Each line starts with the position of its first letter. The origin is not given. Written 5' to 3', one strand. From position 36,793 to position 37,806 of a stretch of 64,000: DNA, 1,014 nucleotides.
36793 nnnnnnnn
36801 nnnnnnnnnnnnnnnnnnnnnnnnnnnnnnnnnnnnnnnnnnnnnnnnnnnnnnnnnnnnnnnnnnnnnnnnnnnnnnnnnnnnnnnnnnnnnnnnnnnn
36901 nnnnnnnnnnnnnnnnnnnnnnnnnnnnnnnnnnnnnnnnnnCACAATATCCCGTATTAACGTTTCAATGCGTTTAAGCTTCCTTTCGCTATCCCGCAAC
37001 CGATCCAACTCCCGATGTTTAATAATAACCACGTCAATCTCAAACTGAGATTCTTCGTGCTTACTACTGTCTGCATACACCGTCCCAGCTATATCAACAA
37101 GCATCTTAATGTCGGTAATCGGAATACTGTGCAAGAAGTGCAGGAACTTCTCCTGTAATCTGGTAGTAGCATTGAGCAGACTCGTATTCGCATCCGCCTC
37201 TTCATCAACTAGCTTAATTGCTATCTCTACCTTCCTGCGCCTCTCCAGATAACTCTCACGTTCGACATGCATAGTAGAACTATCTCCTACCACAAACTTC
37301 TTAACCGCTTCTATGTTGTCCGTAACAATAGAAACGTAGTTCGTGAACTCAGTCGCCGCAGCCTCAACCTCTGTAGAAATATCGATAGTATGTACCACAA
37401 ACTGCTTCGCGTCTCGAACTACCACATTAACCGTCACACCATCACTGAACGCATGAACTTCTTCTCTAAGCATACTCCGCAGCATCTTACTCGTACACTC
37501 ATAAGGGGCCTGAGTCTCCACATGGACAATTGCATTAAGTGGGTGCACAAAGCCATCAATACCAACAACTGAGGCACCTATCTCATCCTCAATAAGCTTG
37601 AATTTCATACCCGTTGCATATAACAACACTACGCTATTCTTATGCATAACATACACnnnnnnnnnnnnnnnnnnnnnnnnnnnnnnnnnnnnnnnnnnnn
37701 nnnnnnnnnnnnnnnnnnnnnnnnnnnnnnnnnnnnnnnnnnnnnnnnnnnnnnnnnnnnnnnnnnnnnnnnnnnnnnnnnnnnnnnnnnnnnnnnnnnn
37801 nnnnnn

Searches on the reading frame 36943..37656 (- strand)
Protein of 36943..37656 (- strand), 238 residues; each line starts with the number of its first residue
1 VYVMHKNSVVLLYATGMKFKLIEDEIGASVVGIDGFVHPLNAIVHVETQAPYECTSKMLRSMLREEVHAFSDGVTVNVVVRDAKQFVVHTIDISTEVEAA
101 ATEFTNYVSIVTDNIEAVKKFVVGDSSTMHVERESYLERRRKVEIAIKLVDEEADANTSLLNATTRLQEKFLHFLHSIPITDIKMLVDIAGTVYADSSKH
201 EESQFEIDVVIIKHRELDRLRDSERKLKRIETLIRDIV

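Call 107: search_protein_families(library=pfam, proteins=[window:36943-37656:-], max_evalue=0.01)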
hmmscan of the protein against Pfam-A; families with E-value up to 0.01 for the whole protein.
window:36943-37656:- (238 aa): 1 family
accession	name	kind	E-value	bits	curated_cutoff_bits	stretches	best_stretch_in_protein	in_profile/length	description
PF21316.3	TPPII_GBD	-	0.0014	19.3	27.3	1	82-131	33-81/91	TPPII, galactose-binding domain-like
